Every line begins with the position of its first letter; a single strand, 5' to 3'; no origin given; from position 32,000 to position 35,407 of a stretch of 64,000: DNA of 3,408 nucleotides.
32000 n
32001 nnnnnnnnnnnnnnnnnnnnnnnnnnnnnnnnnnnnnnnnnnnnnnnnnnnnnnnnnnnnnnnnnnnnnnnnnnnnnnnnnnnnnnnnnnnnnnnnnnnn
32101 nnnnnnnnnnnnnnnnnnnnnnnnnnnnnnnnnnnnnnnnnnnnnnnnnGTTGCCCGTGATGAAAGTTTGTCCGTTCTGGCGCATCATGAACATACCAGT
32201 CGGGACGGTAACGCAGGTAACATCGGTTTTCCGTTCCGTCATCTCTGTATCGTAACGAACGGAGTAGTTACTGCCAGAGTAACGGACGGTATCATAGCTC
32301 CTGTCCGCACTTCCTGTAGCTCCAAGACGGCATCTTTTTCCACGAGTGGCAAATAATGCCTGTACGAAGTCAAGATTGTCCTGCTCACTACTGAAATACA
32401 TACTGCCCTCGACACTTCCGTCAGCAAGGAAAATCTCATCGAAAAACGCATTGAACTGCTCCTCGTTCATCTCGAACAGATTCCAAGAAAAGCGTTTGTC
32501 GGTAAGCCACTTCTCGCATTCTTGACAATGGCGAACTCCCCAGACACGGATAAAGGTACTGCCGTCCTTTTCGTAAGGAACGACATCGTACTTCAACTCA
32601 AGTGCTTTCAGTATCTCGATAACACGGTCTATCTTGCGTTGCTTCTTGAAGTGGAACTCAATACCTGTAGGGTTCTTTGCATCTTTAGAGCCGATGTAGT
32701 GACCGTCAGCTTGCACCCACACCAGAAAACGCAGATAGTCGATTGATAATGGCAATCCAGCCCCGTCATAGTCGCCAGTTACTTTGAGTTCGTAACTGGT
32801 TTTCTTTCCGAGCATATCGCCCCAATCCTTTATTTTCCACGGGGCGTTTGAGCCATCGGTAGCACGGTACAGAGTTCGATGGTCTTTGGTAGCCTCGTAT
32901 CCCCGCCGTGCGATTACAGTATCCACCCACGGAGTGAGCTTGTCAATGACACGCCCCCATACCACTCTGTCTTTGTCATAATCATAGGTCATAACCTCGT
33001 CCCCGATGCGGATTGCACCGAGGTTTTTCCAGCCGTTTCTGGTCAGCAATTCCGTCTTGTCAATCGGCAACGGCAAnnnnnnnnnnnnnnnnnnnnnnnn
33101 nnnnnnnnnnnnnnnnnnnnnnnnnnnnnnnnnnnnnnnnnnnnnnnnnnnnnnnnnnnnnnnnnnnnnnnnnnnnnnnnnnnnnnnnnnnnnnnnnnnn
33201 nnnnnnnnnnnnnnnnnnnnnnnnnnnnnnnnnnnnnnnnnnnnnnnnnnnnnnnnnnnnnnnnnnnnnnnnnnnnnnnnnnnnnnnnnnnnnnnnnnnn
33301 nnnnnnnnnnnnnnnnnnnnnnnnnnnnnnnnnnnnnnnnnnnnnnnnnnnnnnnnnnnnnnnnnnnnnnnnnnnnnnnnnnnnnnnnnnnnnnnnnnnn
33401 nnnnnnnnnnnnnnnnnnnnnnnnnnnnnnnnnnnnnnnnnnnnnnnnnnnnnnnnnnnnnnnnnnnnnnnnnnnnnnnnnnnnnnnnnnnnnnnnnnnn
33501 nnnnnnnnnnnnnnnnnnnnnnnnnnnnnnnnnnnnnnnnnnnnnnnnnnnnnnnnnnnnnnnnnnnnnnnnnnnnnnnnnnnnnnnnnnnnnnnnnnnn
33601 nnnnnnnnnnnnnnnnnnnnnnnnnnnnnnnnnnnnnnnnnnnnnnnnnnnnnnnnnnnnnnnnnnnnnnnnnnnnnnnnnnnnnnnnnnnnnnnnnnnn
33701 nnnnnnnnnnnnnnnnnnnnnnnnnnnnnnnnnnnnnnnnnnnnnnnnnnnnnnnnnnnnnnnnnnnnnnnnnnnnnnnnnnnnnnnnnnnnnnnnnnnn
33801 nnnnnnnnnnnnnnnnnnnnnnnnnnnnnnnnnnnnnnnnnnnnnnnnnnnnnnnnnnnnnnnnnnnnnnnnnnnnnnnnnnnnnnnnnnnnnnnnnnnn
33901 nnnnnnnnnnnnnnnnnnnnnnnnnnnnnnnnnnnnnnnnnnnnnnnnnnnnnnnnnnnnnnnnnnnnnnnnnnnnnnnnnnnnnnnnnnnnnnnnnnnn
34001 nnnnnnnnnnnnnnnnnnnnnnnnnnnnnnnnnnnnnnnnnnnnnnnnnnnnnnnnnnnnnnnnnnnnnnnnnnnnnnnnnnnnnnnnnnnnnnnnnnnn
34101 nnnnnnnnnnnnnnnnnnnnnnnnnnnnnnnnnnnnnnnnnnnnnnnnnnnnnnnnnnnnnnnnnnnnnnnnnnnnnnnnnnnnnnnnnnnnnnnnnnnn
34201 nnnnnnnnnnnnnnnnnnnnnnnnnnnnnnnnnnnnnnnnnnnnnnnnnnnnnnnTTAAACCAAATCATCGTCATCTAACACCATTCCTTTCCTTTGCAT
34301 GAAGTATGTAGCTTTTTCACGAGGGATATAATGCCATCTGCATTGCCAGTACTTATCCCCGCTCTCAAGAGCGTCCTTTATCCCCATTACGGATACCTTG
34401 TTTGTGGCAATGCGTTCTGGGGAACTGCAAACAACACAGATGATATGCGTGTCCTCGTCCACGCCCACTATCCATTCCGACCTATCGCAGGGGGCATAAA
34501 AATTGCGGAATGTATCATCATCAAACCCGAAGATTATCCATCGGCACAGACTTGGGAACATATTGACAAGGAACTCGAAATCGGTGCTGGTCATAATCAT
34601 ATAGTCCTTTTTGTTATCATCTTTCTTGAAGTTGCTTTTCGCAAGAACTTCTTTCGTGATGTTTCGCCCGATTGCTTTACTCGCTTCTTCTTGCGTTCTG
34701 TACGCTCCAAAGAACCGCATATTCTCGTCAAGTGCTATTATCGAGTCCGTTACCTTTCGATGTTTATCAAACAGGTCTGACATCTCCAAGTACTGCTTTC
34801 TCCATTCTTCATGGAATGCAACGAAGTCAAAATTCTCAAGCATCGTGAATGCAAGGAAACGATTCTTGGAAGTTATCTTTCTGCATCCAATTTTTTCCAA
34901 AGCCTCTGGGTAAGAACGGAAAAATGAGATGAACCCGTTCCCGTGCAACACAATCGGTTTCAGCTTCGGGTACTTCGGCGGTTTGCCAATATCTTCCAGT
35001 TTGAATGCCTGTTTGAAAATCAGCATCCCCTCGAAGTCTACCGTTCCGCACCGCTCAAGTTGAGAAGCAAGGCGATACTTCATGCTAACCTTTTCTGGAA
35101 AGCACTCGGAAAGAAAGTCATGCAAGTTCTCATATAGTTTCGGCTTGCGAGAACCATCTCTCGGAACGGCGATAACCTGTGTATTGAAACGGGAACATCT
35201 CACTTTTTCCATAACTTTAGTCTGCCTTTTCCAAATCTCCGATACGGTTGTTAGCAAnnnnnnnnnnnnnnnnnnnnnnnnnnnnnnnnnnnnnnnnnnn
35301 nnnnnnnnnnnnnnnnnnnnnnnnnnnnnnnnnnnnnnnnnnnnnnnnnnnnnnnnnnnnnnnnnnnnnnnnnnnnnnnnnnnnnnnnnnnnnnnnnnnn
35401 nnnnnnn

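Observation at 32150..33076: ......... intein inserted at the zinc-ligand Cys of the endolysin amidase, apparently without an N-terminal nucleophile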

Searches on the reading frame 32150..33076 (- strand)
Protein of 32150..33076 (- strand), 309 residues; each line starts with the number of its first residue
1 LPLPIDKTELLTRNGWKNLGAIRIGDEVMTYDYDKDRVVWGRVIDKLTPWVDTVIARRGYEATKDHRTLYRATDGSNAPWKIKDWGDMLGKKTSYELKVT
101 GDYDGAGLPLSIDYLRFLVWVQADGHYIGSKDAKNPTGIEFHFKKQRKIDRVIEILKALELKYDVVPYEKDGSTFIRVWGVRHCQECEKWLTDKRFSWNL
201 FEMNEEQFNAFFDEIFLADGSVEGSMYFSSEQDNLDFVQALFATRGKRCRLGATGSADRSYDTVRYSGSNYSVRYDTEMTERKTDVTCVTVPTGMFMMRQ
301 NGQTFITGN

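Call 7: search_protein_families(library=pfam, proteins=[window:32150-33076:-], max_evalue=10)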
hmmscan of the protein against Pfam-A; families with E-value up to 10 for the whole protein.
window:32150-33076:- (309 aa): 1 family
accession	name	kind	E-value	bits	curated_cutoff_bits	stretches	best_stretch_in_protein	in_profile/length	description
PF14528.11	LAGLIDADG_3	-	0.16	12.7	22.5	0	209-245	4-46/82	LAGLIDADG-like domain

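Call 8: search_solved_structures(query=window:32150-33076:-, max_evalue=10, show_alignments=3)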
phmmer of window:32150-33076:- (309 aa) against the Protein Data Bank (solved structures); distinct sequences matched with E-value up to 10: 0.

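Call 9: search_protein_families(library=phrogs, proteins=[window:32150-33076:-], max_evalue=0.1)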
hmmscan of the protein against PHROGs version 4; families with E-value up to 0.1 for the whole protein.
window:32150-33076:- (309 aa): 2 families
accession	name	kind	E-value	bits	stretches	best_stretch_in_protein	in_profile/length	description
phrog_32482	-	other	2e-07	31.1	1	7-192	80-269/589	PhoH-like phosphate starvation-inducible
phrog_12229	-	DNA, RNA and nucleotide metabolism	2.9e-06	27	1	116-309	280-471/577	ribonucleotide reductase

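Call 10: find_homologous_proteins(query=window:32150-33076:-, max_evalue=0.001)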
Query window:32150-33076:- (309 aa): 5 proteins with E <= 0.001 among 816 candidates.
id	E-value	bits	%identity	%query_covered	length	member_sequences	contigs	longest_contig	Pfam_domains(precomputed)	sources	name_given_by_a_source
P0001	2.8e-45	173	36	99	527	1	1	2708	PF01510.31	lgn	-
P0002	3.1e-44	169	39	79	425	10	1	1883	PF01510.31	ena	-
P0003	3.2e-19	87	33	62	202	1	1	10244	-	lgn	-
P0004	1.1e-13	69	26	98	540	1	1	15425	-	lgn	-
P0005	4.2e-11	61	26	98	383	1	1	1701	-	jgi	jgi:hypothetical protein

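Call 54: search_dna_similar(query=window:32150-33073:-, collection=phages, mode=protein, max_rows=60, rows=spread, max_evalue=0.001)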
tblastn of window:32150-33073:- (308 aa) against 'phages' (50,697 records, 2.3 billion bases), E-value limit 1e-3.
Records with a match: 156; places in all: 173; records where one place covers at least 80% of the query: 145.
Best place of each record, by identity: <60% 156.
By first word of the organism name: Staphylococcus 38; Mycobacterium 38; Escherichia 22; Pseudomonas 11; Bacillus 6; Salmonella 6; Prevotella 6; Enterocloster 6; Campylobacter 4; Tenacibaculum 3; and 11 more.
By host as written in the record: Mycobacterium smegmatis mc2 155 26; - 14; Staphylococcus aureus 14; Mycobacterium smegmatis mc#155 10; Pseudomonas syringae pv. porri LMG 28495 8; Escherichia coli 7; Escherichia coli K-12 MG1655 6; Prevotella sp. 6; and 36 more.
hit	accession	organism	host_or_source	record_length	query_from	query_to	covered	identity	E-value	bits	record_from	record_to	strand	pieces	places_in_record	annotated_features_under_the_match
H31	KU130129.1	Pseudomonas phage vB_PsyM_KIL4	Pseudomonas syringae pv. porri LMG 28495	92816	4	308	99%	30.1%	6e-21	99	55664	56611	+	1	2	putative DNA primase/helicase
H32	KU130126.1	Pseudomonas phage vB_PsyM_KIL1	Pseudomonas syringae pv. porri LMG 28495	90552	4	308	99%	29.3%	9e-21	99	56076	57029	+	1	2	putative DNA primase/helicase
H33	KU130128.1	Pseudomonas phage vB_PsyM_KIL3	Pseudomonas syringae pv. porri LMG 28495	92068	4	308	99%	29.3%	9e-21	99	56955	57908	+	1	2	putative DNA primase/helicase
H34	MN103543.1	Pseudomonas phage vB_PaeM_PS119XW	-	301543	4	308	99%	28.1%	3e-17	88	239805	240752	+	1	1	RNA-2',3'-PO4:RNA-5'-OH ligase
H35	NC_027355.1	Bacillus phage BCP8-2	Bacillus cereus JCM 2152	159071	4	308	99%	27.9%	5e-16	84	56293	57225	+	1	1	tRNA splicing ligase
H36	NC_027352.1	Bacillus phage JBP901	Bacillus cereus ATCC 14579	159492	4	308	99%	27.9%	5e-16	84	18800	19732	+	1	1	tRNA splicing ligase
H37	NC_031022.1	Shigella phage SHSML-45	Shigella sonnei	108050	5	308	99%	27.3%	1e-11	71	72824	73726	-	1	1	ribonucleoside-diphosphate reductase large subunit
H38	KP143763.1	Salmonella phage Shivani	Salmonella enterica subsp. enterica ...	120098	5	308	99%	27.3%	1e-11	71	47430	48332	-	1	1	ribonucleoside-diphosphate reductase, alpha subunit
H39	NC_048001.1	Salmonella phage SP3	Salmonella sp.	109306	7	308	98%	27.0%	7e-10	66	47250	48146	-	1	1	ribonucleoside-diphosphate reductase large subunit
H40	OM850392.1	Staphylococcus phage B2-102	Staphylococcus aureus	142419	1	308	100%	26.3%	5e-9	63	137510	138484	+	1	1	record has no annotation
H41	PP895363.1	Klebsiella phage FKP3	Klebsiella pneumoniae CG258-ST307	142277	7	308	98%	26.5%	3e-12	73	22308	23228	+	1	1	RNA ligase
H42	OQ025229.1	Staphylococcus phage StAP1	Staphylococcus aureus Newman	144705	5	308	99%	26.2%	1e-11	71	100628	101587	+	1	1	ribonucleotide reductase of class Ia (aerobic), beta subunit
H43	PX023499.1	Bacillus phage PHZU0001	Bacillus sp.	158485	4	308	99%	26.0%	3e-12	73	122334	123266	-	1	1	record has no annotation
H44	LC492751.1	Staphylococcus phage KSAP7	Staphylococcus aureus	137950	5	308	99%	25.9%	4e-11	70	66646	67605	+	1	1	putative ribonucleotide-diphosphate reductase subunit alpha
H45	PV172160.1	Staphylococcus phage StAP1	Staphylococcus aureus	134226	5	308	99%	25.9%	4e-11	69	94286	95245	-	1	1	hypothetical protein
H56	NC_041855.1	Mycobacterium phage Dorothy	Mycobacterium smegmatis mc2 155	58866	7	308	98%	25.9%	2e-12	73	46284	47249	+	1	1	75: methyltransferase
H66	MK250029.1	Prevotella phage Lak-C1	Prevotella sp.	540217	7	308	98%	24.9%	3e-14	79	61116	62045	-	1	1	record has no annotation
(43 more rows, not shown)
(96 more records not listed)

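Call 55: get_annotated_region(hit=H31, flank=90)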
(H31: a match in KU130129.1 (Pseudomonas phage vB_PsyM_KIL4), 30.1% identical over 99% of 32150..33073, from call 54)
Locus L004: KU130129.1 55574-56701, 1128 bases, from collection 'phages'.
description: Pseudomonas phage vB_PsyM_KIL4, complete genome.
organism: Pseudomonas phage vB_PsyM_KIL4 (NCBI taxid 1777069)
taxonomy: Viruses; Duplodnaviria; Heunggongvirae; Uroviricota; Caudoviricetes; Flaumdravirus; Flaumdravirus KIL2
host: Pseudomonas syringae pv. porri LMG 28495; source: -; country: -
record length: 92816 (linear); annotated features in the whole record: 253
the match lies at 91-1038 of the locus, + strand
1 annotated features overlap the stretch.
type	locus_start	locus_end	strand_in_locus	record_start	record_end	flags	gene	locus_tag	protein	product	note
CDS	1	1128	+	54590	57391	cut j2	-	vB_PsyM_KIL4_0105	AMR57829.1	putative DNA primase/helicase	-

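Call 56: get_annotated_region(hit=H35, flank=90)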
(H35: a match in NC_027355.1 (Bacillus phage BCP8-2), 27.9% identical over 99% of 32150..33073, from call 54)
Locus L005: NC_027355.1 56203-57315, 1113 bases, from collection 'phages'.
description: Bacillus phage BCP8-2, complete genome.
organism: Bacillus phage BCP8-2 (NCBI taxid 1129192)
taxonomy: Viruses; Duplodnaviria; Heunggongvirae; Uroviricota; Caudoviricetes; Herelleviridae; Bastillevirinae; Caeruleovirus; Caeruleovirus BCP82
host: Bacillus cereus JCM 2152; source: -; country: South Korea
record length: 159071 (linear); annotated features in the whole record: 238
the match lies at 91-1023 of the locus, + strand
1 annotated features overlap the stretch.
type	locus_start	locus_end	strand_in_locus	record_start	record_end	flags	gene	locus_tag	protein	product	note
CDS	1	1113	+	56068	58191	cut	-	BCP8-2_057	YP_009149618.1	tRNA splicing ligase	similar to WP_000359764.1 RTCB protein [Bacillus cereus] UPF0027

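Call 57: get_annotated_region(hit=H37, flank=90)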
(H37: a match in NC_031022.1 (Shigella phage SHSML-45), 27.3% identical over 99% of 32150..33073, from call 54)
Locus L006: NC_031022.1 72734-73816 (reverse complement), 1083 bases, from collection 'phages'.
description: Shigella phage SHSML-45, complete genome.
organism: Shigella phage SHSML-45 (NCBI taxid 1863010)
taxonomy: Viruses; Duplodnaviria; Heunggongvirae; Uroviricota; Caudoviricetes; Demerecviridae; Markadamsvirinae; Tequintavirus; Tequintavirus SHSML45
host: Shigella sonnei; source: wastewater; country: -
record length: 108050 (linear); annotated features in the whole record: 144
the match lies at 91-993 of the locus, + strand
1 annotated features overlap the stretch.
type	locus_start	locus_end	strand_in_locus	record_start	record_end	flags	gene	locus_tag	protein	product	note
CDS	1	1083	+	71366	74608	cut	-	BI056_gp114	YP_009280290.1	ribonucleoside-diphosphate reductase large subunit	ribonucleotide reduction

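Call 58: get_annotated_region(hit=H56, flank=90)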
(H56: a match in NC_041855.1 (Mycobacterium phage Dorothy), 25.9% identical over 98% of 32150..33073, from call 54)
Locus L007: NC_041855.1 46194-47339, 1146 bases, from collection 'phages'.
description: Mycobacterium phage Dorothy, complete genome.
organism: Mycobacterium phage Dorothy (NCBI taxid 2927992)
taxonomy: Viruses; Duplodnaviria; Heunggongvirae; Uroviricota; Caudoviricetes; Gracegardnervirinae; Cheoctovirus; Mycobacterium virus Dorothy
host: Mycobacterium smegmatis mc2 155; source: soil; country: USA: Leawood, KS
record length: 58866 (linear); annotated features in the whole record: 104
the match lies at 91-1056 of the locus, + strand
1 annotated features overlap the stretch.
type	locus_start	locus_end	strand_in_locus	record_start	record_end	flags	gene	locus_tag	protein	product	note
CDS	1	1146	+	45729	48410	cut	75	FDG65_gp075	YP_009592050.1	methyltransferase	gp75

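Call 59: get_annotated_region(hit=H40, flank=90)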
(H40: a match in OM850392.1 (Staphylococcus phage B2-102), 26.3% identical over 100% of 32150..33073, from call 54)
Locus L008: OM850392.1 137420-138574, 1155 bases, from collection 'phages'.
description: UNVERIFIED_ORG: Staphylococcus phage B2-102, complete genome.
organism: Staphylococcus phage B2-102 (NCBI taxid 2928758)
taxonomy: Viruses; Duplodnaviria; Heunggongvirae; Uroviricota; Caudoviricetes; Herelleviridae; Twortvirinae
host: Staphylococcus aureus; source: wastewater; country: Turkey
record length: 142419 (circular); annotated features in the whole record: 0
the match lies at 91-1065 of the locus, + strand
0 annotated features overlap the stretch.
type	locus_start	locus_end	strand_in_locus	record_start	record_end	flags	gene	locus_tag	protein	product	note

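Call 60: get_annotated_region(hit=H66, flank=90)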
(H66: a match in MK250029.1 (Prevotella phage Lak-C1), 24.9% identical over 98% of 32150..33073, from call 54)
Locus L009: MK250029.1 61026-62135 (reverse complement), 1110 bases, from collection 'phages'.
description: MAG: Prevotella phage Lak-C1, complete genome.
organism: Prevotella phage Lak-C1 (NCBI taxid 2491292)
taxonomy: Viruses; Duplodnaviria; Heunggongvirae; Uroviricota; Caudoviricetes
host: Prevotella sp.; source: human feces; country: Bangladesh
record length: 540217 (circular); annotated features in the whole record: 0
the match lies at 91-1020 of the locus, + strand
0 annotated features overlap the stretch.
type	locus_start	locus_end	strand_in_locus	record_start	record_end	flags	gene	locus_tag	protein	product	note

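Call 67: search_solved_structures(query=A2, max_evalue=1, show_alignments=2)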
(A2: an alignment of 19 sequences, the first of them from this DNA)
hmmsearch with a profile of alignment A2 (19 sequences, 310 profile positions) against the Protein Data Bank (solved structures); distinct sequences matched with E-value up to 1: 23.
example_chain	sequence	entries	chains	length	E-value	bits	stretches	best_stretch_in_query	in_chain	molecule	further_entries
6zgq_A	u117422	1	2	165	1.6e-07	33.9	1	7-111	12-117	AceL NrdHF-1-1 Intein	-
3ifj_A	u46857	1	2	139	0.00053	22.3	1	8-55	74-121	Endonuclease PI-MtuI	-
2lwy_A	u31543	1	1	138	0.00068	21.9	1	7-72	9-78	BACTERIAL INTEIN-LIKE DOMAIN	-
2in9_A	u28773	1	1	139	0.00069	21.9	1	8-54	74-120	Endonuclease PI-MtuI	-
2in0_A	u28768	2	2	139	0.00069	21.9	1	8-54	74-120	Endonuclease PI-MtuI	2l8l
3igd_A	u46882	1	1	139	0.00069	21.9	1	8-54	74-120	Endonuclease PI-MtuI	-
5k08_A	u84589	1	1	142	0.00073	21.9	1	8-54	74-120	RecA mini intein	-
5i0a_A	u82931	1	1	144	0.00074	21.8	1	8-54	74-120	Intein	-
7cfv_A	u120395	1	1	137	0.00085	21.6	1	8-67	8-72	Spl DnaX mini-intein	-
2in8_A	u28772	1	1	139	0.00099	21.4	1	8-53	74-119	Endonuclease PI-MtuI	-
6frg_A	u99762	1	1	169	0.025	16.8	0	23-68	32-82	Replicative DNA helicase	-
6frh_A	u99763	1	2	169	0.025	16.8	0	23-68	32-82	Replicative DNA helicase,Replicative DNA helicase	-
1mi8_A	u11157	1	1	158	0.036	16.3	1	23-98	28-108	DnaB intein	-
6y75_B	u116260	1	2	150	0.053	15.7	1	17-68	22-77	NAD(P)(+)--arginine ADP-ribosyltransferase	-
6tmm_BBB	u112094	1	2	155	0.057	15.6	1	17-68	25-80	NAD(P)(+)--arginine ADP-ribosyltransferase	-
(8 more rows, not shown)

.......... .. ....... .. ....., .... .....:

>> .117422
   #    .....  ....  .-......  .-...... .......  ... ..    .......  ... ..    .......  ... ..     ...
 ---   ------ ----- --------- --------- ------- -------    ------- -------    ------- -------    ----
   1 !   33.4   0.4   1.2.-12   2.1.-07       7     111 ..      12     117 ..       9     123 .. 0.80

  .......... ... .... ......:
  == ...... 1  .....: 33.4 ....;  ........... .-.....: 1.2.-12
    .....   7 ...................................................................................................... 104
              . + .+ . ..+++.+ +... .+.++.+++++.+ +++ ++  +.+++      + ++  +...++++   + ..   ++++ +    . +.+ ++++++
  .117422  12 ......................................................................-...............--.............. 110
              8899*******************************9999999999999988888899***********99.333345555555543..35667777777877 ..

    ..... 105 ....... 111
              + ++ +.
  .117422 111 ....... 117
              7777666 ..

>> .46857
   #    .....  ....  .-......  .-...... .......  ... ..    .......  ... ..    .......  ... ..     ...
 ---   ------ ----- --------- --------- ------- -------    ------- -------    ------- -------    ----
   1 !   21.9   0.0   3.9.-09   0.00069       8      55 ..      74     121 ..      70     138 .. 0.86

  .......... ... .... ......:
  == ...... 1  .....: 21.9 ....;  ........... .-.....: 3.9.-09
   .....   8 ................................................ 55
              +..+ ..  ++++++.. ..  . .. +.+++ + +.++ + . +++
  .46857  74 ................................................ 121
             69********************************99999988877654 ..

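Call 68: search_protein_families(library=pfam, alignment_id=A2, max_evalue=0.1)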
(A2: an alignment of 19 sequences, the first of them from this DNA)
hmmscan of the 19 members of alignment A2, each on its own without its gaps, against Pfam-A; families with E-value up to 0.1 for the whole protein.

A. member 1, seq(308 aa): 0 families

B. families by the number of members that match (of 19 scanned): 7 families
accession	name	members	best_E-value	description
PF14528.11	LAGLIDADG_3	7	4.1e-05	LAGLIDADG-like domain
PF22177.2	PBP1_XylR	1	0.052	XylR N-terminal domain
PF20176.3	DUF6541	1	0.065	Family of unknown function (DUF6541)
PF23073.1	DUF7045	1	0.067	Domain of unknown function (DUF7045)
PF14965.11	BRI3BP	1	0.076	Negative regulator of p53/TP53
PF14527.11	LAGLIDADG_WhiA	1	0.078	WhiA LAGLIDADG-like domain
PF18428.7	BRCT_3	1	0.085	BRCA1 C Terminus (BRCT) domain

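Call 90: search_protein_representatives(protein=window:32150-33073:-)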
Query: 308 residues. Proteins with E-value up to 0.001 (for the whole library): 2726; up to 1e-10: 574; up to 1e-30: 99. The best 150 are listed.
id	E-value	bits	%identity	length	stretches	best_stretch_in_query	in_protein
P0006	1.1e-211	718.0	100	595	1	1-308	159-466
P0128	7.6e-83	294.6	36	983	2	2-308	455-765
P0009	7.9e-83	294.6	47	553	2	1-308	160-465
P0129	2.0e-70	253.9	46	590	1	2-308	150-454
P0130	2.8e-68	246.7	42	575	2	2-308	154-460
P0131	7.2e-68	245.4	42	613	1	2-308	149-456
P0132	1.3e-65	238.0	44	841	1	2-308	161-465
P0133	4.2e-63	229.8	43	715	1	2-308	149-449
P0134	3.0e-62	227.0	43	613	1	2-308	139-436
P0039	8.1e-62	225.5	43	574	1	2-308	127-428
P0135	2.2e-61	224.1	42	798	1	2-308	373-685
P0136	1.6e-60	221.3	41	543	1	2-308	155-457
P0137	8.6e-60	218.9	39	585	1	2-308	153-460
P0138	1.7e-59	217.9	40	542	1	2-308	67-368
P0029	2.4e-59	217.4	40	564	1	2-308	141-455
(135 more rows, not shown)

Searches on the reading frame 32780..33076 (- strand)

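Call 7: search_protein_families(library=pfam, proteins=[window:32780-33076:-], max_evalue=10)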
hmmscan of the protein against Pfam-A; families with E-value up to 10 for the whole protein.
window:32780-33076:- (99 aa): 1 family
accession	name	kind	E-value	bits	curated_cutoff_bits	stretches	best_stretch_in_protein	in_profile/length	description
PF13403.11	Hint_2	-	0.076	13.8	28.4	1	7-40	6-39/147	Hint domain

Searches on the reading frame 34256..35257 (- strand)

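Call 34: search_protein_families(library=phrogs, proteins=[window:34256-35257:-], max_evalue=0.001)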
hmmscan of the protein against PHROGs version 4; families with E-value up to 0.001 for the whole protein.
window:34256-35257:- (333 aa): 0 families

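Call 85: search_protein_families(library=pfam, proteins=[window:34256-35257:-], max_evalue=1)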
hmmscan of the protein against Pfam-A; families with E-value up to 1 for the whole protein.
window:34256-35257:- (333 aa): 1 family
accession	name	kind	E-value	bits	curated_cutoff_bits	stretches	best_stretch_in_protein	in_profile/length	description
PF24024.1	DUF7336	-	0.19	12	25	1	178-201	13-35/60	Domain of unknown function (DUF7336)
